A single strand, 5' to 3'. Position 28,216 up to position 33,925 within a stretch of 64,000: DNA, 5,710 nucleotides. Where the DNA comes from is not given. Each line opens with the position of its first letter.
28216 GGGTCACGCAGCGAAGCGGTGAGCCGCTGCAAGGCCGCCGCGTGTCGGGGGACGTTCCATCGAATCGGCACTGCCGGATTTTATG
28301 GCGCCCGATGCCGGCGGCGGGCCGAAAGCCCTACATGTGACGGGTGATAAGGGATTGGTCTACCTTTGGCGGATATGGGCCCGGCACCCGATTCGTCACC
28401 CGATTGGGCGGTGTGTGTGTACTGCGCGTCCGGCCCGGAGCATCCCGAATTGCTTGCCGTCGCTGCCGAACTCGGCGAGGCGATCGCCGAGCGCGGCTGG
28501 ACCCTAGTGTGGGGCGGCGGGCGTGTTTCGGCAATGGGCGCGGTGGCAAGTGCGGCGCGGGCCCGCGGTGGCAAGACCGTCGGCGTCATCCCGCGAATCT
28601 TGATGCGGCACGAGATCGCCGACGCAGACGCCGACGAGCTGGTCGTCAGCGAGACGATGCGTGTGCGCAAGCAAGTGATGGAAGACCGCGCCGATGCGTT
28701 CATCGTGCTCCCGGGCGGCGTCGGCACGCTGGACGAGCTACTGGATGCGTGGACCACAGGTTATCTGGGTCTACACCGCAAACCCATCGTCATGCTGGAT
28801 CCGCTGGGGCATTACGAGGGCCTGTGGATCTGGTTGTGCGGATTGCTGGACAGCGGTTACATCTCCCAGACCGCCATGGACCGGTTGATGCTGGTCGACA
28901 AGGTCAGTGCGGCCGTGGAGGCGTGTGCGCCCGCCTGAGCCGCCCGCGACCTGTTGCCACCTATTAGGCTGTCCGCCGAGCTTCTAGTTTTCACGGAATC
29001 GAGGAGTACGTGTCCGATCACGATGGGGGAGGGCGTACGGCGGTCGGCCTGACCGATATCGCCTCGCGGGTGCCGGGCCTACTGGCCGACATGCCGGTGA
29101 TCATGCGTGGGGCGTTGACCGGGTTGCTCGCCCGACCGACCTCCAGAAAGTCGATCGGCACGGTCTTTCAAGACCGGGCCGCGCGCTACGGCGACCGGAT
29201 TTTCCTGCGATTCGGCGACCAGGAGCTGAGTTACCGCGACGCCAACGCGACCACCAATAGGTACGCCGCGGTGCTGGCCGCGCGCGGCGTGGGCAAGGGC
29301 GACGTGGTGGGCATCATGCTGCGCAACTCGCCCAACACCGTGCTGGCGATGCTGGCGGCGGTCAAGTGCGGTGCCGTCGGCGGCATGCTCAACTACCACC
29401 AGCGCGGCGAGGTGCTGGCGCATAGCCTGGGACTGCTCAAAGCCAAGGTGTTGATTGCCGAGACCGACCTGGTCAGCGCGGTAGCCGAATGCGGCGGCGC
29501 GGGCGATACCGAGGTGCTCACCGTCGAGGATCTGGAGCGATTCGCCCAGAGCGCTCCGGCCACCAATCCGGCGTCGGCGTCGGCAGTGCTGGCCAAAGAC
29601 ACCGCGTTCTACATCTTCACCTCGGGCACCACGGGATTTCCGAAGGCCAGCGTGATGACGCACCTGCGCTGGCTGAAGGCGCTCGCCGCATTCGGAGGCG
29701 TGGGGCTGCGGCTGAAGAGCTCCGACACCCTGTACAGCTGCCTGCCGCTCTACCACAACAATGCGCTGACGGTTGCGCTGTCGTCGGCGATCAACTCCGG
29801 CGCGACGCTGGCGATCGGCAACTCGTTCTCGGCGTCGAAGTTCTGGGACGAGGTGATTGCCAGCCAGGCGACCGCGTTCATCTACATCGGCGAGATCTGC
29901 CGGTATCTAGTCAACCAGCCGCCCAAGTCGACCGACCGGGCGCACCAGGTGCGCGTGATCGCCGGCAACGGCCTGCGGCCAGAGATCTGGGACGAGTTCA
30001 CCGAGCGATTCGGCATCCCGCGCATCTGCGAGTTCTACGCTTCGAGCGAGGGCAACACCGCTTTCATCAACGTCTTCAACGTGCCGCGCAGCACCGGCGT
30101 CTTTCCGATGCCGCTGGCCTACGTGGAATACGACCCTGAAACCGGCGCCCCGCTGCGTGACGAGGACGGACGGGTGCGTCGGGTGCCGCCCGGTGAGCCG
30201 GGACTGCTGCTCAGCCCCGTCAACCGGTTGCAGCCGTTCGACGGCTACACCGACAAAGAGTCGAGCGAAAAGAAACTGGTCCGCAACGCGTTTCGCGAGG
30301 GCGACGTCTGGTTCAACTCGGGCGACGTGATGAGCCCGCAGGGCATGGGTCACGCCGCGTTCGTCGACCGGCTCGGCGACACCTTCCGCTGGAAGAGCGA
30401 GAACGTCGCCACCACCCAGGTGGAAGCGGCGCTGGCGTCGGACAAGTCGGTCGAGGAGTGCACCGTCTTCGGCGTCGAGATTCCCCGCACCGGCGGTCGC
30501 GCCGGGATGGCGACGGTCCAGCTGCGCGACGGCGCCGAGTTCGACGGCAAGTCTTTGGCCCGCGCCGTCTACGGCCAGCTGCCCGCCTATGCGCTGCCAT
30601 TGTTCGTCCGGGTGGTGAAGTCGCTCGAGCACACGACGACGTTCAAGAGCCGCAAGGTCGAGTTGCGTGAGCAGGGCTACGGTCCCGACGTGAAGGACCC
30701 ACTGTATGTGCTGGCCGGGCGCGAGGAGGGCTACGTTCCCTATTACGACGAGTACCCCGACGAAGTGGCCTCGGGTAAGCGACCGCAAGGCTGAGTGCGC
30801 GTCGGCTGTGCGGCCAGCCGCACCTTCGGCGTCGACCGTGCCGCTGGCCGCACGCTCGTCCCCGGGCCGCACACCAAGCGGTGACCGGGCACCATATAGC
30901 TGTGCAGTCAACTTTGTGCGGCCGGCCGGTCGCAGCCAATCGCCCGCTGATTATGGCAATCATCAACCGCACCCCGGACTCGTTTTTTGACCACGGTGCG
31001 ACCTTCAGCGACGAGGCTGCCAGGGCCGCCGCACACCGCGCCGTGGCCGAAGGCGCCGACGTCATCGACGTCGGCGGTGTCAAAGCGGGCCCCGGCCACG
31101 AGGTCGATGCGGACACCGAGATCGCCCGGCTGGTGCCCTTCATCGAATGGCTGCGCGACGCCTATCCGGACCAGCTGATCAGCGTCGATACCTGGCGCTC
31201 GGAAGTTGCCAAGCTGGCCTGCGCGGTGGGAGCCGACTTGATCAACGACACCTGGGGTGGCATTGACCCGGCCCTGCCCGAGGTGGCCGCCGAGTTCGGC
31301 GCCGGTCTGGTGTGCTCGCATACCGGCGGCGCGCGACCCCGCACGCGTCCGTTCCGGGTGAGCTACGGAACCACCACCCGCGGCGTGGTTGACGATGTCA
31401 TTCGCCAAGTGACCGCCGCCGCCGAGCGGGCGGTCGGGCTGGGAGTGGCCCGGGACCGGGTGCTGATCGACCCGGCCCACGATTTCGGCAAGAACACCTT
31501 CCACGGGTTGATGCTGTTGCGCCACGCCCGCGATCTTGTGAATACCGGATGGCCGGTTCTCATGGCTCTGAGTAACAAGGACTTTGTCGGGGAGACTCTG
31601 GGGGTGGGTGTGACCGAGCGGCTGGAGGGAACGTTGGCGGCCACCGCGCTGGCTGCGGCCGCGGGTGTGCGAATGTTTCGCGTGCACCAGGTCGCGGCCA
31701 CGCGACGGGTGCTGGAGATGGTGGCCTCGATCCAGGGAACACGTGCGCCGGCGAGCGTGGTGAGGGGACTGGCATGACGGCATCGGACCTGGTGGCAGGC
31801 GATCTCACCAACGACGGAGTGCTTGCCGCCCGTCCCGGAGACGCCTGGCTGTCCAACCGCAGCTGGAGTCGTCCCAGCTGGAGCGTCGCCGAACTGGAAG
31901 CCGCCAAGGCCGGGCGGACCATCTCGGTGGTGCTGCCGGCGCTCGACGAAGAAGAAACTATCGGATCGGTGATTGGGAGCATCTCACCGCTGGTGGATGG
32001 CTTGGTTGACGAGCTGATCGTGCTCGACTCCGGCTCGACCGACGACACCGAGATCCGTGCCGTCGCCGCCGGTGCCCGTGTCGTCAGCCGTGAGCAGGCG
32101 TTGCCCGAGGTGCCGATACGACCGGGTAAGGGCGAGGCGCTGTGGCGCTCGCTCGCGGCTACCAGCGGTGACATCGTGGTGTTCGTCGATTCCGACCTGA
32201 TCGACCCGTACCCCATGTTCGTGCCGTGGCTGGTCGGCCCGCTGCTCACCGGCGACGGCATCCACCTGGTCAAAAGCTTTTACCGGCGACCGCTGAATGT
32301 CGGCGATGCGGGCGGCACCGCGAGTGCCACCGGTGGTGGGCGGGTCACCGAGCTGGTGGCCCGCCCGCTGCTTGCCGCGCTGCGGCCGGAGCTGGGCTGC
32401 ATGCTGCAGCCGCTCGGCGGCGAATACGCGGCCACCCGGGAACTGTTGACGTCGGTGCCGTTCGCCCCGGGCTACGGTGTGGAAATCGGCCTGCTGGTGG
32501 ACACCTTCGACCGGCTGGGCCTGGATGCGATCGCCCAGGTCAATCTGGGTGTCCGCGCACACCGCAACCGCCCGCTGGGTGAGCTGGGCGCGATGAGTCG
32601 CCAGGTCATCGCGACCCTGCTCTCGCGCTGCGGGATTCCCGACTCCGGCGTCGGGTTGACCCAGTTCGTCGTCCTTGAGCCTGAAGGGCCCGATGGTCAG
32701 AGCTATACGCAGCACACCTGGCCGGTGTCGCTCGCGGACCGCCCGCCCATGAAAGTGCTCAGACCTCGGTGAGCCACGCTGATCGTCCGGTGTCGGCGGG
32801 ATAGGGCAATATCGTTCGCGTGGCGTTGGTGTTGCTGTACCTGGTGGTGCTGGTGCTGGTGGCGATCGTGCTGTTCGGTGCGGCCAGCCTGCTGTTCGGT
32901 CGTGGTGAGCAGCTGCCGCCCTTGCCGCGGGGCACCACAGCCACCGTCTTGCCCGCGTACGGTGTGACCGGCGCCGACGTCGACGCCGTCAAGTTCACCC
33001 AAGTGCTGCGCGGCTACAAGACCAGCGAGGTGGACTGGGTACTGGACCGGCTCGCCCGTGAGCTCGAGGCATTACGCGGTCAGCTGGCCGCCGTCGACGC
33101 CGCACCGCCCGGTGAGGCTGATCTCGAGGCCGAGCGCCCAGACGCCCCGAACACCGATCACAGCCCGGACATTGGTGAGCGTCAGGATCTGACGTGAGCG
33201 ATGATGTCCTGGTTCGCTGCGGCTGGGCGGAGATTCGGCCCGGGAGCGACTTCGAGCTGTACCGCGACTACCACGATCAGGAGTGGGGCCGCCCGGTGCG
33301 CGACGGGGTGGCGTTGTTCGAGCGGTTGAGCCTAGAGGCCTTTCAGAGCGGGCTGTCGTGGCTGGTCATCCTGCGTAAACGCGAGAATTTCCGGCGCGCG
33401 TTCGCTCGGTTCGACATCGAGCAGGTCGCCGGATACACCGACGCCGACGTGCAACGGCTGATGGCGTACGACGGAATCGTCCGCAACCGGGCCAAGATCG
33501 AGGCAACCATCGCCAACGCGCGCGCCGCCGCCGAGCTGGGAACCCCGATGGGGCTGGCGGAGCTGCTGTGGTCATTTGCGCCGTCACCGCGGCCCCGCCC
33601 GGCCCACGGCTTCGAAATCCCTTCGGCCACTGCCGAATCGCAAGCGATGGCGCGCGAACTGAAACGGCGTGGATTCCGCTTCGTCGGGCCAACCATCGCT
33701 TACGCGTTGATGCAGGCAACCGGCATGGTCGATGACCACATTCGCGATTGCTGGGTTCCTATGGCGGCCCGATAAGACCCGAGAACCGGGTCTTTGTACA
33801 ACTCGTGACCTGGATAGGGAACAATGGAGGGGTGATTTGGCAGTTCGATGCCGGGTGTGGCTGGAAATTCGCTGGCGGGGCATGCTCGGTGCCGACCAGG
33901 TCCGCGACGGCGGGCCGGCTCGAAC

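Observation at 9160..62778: Pervasive pseudogenisation: at least nine disrupted ORFs in 64 kb next to intact housekeeping genes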

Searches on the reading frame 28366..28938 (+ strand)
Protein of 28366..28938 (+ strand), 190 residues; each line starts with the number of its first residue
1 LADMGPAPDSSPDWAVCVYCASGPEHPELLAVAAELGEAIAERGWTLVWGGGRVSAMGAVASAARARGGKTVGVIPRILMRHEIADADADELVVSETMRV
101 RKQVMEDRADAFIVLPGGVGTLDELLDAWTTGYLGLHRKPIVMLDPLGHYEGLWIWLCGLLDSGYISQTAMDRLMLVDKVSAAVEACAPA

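Call 22: search_protein_families(library=pfam, proteins=[window:28366-28938:+], max_evalue=0.001)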
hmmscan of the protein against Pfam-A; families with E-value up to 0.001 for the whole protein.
window:28366-28938:+ (190 aa): 2 families
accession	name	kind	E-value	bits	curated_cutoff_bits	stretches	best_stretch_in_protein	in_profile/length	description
PF03641.19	Lysine_decarbox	-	3e-39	134.7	27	1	57-186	1-130/131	Possible lysine decarboxylase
PF18306.6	LDcluster4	-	1.6e-16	60.7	26.3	1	25-132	13-117/151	SLOG cluster4 family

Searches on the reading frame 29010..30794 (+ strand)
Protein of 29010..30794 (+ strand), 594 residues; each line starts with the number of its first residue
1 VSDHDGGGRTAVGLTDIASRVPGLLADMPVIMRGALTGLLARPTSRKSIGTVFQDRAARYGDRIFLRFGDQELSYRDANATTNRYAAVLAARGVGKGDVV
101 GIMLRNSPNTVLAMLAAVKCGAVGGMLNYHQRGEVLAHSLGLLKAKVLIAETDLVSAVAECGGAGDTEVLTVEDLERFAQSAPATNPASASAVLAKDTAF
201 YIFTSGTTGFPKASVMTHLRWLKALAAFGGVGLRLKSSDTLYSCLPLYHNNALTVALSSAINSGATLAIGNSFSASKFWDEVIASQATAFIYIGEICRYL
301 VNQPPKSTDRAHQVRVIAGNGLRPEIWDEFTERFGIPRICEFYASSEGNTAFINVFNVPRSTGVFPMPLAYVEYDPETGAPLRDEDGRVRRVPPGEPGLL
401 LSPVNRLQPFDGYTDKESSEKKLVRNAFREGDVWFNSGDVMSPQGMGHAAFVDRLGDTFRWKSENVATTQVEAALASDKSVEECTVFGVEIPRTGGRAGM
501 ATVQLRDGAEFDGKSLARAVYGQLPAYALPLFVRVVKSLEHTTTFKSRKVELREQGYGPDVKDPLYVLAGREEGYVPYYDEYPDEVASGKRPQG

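Call 22: search_protein_families(library=pfam, proteins=[window:29010-30794:+], max_evalue=0.001)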
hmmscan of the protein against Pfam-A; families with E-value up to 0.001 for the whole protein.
window:29010-30794:+ (594 aa): 2 families
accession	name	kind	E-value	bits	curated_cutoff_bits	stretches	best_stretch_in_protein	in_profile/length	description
PF00501.34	AMP-binding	-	1e-56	192.8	29.9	1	53-400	1-372/384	AMP-binding enzyme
PF13193.12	AMP-binding_C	-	2.9e-11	44.6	24.5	1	470-546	1-76/76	AMP-binding enzyme C-terminal domain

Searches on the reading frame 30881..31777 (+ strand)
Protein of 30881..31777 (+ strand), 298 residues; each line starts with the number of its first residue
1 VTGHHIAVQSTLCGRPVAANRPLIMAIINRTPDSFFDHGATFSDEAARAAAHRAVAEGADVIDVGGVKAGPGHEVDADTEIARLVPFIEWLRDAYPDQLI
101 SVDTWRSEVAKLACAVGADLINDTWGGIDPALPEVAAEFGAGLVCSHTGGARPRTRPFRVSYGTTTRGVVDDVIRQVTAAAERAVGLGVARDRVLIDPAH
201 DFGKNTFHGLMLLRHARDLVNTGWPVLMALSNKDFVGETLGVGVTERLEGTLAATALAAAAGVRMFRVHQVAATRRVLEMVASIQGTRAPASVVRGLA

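Call 23: search_protein_families(library=pfam, proteins=[window:30881-31777:+], max_evalue=0.001)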
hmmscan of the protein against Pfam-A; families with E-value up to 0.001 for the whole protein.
window:30881-31777:+ (298 aa): 1 family
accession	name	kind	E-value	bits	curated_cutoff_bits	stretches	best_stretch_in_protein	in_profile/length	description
PF00809.28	Pterin_bind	-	1.1e-68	232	25.5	1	25-269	1-244/244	Pterin binding enzyme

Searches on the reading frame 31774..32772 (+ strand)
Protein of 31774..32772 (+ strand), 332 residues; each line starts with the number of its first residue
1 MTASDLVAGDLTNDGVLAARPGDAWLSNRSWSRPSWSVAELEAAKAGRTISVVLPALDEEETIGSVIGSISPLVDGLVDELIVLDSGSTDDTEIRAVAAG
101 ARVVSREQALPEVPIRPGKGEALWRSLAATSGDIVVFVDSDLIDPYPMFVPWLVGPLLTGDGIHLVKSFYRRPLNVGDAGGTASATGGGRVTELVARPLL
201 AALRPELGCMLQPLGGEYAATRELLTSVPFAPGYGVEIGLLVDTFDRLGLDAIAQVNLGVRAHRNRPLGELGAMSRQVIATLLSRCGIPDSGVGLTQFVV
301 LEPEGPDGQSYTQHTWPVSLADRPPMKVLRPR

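Call 23: search_protein_families(library=pfam, proteins=[window:31774-32772:+], max_evalue=0.001)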
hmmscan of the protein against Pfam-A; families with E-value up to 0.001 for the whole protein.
window:31774-32772:+ (332 aa): 1 family
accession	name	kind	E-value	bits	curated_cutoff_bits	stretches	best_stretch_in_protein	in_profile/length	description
PF00535.33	Glycos_transf_2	-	1.8e-09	38.2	23.3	1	51-157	1-103/168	Glycosyl transferase family 2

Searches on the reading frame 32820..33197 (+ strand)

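Call 23: search_protein_families(library=pfam, proteins=[window:32820-33197:+], max_evalue=0.001)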
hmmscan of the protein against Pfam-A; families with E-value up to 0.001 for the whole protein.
window:32820-33197:+ (125 aa): 1 family
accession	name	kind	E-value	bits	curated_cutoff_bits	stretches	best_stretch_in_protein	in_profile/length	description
PF05103.18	DivIVA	-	0.00017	22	28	1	50-85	2-37/131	DivIVA protein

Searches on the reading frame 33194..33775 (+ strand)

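Call 23: search_protein_families(library=pfam, proteins=[window:33194-33775:+], max_evalue=0.001)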
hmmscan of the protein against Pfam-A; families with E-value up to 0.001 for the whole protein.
window:33194-33775:+ (193 aa): 1 family
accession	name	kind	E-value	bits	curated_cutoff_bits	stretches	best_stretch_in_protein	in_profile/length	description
PF03352.18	Adenine_glyco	-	8.3e-67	224.9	25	1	21-187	6-175/177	Methyladenine glycosylase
